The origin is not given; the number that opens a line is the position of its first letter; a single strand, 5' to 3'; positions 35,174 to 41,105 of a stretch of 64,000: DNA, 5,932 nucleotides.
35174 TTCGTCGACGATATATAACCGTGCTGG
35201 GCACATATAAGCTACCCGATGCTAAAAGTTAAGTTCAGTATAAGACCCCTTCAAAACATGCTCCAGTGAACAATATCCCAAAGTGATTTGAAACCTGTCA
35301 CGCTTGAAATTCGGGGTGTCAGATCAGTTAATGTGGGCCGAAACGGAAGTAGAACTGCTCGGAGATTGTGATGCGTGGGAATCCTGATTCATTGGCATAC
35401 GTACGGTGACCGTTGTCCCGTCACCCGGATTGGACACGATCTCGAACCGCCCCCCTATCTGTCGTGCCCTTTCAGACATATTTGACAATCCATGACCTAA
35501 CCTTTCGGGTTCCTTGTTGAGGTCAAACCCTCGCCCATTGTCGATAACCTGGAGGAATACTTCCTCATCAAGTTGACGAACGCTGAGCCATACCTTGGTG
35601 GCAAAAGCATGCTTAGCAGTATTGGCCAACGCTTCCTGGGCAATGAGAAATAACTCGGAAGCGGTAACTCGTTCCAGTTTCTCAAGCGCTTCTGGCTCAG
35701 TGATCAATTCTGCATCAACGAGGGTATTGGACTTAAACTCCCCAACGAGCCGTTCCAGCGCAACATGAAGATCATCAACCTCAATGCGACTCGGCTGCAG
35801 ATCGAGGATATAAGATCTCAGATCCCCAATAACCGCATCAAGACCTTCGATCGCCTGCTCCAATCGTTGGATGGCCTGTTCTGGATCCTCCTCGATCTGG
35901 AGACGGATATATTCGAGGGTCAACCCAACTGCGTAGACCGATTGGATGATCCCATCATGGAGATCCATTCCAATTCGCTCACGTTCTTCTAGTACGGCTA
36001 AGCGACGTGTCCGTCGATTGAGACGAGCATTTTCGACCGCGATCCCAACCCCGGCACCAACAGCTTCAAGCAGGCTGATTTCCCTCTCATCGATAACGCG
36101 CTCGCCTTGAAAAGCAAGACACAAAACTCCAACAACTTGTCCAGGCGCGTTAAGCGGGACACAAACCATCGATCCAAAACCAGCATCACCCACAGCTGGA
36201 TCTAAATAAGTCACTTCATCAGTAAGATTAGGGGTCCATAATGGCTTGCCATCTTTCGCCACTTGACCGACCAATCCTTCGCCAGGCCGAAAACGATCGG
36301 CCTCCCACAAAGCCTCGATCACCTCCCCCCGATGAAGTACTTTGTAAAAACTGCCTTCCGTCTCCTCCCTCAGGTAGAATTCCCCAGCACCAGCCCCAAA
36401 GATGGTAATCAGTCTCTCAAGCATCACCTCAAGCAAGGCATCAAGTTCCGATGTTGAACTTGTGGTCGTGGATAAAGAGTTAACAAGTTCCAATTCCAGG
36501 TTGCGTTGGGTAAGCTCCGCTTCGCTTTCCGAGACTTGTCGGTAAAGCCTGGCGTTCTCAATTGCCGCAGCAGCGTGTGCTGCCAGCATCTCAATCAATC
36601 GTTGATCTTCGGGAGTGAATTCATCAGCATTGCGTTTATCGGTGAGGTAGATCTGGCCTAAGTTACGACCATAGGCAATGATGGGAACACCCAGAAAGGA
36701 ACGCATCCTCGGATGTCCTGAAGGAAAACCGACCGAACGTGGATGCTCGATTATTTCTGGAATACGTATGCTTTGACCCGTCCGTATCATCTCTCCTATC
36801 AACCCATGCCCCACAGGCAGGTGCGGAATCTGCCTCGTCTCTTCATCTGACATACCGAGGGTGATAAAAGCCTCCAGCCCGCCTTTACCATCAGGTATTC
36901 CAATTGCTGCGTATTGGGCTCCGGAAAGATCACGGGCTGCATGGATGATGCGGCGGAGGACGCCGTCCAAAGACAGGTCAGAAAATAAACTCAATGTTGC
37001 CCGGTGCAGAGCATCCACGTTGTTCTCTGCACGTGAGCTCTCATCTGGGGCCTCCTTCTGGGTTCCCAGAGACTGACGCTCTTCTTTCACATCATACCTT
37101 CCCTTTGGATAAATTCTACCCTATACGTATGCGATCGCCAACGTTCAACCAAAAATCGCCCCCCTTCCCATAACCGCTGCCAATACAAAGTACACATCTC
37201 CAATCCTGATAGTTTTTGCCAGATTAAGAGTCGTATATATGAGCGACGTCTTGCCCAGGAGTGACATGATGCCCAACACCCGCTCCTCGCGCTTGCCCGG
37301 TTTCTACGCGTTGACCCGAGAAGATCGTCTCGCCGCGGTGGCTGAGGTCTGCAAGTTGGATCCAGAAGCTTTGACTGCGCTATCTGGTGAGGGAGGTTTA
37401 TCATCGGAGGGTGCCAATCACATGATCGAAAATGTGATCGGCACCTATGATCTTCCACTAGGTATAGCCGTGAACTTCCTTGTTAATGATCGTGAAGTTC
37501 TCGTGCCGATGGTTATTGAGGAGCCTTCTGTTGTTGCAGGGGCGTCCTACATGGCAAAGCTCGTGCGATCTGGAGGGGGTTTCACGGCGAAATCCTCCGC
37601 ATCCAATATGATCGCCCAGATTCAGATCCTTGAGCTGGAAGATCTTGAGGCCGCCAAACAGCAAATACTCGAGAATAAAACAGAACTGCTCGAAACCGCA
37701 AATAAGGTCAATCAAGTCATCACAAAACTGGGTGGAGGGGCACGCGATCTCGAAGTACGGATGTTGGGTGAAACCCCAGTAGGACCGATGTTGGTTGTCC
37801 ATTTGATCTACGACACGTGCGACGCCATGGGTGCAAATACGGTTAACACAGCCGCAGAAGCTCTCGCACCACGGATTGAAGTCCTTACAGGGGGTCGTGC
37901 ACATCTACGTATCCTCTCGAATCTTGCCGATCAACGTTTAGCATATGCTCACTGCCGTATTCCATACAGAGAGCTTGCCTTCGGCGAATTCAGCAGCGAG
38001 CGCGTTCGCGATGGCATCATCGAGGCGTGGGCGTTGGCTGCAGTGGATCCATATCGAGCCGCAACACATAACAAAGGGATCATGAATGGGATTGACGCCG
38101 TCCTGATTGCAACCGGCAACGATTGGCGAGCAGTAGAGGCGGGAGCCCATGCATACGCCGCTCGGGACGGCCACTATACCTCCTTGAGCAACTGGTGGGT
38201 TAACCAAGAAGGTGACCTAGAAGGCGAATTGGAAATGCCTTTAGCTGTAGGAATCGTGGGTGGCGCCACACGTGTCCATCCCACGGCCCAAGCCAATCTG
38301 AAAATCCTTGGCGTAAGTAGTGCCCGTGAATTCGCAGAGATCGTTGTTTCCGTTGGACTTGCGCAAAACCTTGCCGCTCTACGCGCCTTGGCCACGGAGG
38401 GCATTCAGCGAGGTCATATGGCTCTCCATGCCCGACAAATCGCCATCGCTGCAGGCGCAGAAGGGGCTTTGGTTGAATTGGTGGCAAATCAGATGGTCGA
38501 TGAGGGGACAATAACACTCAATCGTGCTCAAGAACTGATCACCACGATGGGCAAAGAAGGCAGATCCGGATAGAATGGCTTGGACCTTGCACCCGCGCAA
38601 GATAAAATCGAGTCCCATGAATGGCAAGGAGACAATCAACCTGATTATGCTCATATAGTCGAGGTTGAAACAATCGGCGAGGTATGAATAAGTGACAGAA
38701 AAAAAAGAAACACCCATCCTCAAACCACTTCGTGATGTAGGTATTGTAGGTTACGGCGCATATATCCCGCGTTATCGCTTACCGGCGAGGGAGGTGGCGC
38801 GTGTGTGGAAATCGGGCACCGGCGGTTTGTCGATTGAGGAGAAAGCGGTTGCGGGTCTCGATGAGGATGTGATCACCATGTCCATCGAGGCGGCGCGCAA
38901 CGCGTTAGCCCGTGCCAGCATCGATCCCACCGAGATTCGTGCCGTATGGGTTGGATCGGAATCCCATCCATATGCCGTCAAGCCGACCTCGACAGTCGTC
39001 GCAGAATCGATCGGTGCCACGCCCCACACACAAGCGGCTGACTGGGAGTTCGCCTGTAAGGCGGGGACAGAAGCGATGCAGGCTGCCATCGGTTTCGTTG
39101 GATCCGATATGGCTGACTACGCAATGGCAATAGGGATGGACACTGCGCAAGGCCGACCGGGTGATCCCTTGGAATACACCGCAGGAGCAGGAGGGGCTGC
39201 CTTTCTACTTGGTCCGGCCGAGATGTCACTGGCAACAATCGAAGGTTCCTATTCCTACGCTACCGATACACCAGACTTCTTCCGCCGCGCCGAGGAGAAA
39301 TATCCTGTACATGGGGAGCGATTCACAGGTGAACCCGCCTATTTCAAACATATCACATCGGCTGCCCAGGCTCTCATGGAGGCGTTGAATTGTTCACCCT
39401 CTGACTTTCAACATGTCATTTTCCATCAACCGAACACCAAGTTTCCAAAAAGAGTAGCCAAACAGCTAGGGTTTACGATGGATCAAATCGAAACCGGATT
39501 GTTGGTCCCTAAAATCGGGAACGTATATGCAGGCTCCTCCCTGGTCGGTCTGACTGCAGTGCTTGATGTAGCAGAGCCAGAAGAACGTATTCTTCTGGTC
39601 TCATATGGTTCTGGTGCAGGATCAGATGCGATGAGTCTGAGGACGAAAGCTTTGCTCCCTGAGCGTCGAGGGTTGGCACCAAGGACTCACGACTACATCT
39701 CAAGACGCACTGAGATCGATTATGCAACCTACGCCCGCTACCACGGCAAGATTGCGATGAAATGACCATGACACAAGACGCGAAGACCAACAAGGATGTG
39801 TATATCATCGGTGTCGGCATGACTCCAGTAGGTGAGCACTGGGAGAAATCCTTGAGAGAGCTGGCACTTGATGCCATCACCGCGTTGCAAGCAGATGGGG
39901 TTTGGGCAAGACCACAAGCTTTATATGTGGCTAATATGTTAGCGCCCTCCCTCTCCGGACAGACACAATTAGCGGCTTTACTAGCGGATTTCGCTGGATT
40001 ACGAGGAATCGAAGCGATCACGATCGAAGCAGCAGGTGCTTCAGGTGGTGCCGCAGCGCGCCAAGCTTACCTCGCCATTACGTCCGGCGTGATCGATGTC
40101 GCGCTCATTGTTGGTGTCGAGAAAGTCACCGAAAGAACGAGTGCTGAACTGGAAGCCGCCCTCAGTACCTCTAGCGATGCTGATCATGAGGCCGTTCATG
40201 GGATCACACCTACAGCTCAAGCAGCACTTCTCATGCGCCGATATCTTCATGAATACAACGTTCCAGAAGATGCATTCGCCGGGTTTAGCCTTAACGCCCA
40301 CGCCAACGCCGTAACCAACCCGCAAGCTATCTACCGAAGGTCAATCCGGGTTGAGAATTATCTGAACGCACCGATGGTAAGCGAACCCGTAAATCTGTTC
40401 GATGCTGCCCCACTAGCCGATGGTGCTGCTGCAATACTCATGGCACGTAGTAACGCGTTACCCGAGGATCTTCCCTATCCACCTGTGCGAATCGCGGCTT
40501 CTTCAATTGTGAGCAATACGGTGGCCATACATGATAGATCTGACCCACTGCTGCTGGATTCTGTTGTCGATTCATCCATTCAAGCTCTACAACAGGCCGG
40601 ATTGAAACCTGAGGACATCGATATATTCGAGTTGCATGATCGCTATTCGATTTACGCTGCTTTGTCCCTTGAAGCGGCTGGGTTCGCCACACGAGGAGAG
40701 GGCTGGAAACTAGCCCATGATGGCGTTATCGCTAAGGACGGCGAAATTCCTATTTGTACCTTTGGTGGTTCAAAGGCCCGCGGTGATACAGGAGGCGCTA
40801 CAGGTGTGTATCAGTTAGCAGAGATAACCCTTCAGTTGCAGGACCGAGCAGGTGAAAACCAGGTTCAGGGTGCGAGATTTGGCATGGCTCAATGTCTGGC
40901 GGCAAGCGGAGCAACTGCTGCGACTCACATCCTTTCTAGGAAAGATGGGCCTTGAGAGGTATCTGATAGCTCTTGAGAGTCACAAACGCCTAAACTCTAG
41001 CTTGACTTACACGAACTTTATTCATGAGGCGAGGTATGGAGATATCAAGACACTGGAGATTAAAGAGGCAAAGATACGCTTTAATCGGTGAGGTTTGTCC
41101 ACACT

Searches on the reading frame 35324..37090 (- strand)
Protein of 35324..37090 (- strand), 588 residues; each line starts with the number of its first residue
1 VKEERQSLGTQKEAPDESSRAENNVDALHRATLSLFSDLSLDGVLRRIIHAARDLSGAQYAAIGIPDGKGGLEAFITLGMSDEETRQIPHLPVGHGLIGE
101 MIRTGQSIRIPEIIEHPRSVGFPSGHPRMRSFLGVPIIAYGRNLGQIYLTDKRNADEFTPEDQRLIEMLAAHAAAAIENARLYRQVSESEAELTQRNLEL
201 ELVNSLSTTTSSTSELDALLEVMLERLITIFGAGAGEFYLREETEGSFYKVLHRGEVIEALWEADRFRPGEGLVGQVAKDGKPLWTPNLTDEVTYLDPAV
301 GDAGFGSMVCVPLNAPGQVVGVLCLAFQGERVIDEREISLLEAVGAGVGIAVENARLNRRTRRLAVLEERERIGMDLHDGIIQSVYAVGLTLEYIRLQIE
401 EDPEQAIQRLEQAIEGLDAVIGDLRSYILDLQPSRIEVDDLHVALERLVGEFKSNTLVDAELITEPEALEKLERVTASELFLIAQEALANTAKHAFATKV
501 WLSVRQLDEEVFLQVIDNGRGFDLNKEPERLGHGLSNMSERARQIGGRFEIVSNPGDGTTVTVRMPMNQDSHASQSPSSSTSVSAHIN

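Call 19: search_protein_families(library=pfam, proteins=[window:35324-37090:-], max_evalue=0.0001)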
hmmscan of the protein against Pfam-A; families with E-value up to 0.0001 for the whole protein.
window:35324-37090:- (588 aa): 7 families
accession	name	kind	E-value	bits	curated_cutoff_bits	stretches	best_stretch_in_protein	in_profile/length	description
PF13185.12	GAF_2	-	8.6e-48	162.4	28.6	2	39-178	2-136/136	GAF domain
PF01590.32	GAF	-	2.1e-35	122.6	22.4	2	41-177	2-133/133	GAF domain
PF13492.12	GAF_3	-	3e-16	60.4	27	2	215-354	1-129/129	GAF domain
PF02518.31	HATPase_c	-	4e-14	53.4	26.4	1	479-568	5-110/111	Histidine kinase-, DNA gyrase B-, and HSP90-like ATPase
PF07730.19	HisKA_3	-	9.7e-13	48.9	24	1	369-434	1-66/68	Histidine kinase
PF13581.12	HATPase_c_2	-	8.6e-05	23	27.4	0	470-548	22-100/127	Histidine kinase-like ATPase domain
PF11849.14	DUF3369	-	0.0001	23.1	27.2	0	154-186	136-168/168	Domain of unknown function (DUF3369)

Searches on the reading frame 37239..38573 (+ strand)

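Call 19: search_protein_families(library=pfam, proteins=[window:37239-38573:+], max_evalue=0.0001)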
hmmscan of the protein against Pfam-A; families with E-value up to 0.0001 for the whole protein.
window:37239-38573:+ (444 aa): 1 family
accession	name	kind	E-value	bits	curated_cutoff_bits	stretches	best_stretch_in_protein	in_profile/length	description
PF00368.23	HMG-CoA_red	-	1.9e-115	386.2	27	1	28-398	3-368/368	Hydroxymethylglutaryl-coenzyme A reductase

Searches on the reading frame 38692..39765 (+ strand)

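Call 19: search_protein_families(library=pfam, proteins=[window:38692-39765:+], max_evalue=0.0001)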
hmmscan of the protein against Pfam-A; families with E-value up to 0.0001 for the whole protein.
window:38692-39765:+ (357 aa): 2 families
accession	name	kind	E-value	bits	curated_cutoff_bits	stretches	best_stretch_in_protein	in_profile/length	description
PF08541.16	ACP_syn_III_C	-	1e-09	38.9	26.6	1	230-317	2-89/90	3-Oxoacyl-[acyl-carrier-protein (ACP)] synthase III C terminal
PF01154.23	HMG_CoA_synt_N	-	1.9e-05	25.1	25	1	14-176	3-172/174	Hydroxymethylglutaryl-coenzyme A synthase N terminal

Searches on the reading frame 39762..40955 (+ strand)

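Call 19: search_protein_families(library=pfam, proteins=[window:39762-40955:+], max_evalue=0.0001)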
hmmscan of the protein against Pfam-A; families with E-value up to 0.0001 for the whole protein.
window:39762-40955:+ (397 aa): 4 families
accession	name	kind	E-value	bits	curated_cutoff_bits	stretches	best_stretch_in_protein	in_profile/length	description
PF22691.2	Thiolase_C_1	-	6.2e-38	130.2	28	1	251-393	4-144/144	Thiolase C-terminal domain-like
PF00108.29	Thiolase_N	-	7.2e-18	65.3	26.4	1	13-229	1-258/260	Thiolase, N-terminal domain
PF00109.32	ketoacyl-synt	-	7.9e-06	26.1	20.8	1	67-142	150-224/252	Beta-ketoacyl synthase, N-terminal domain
PF02803.24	Thiolase_C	-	2.7e-05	24.2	27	1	271-380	27-118/123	Thiolase, C-terminal domain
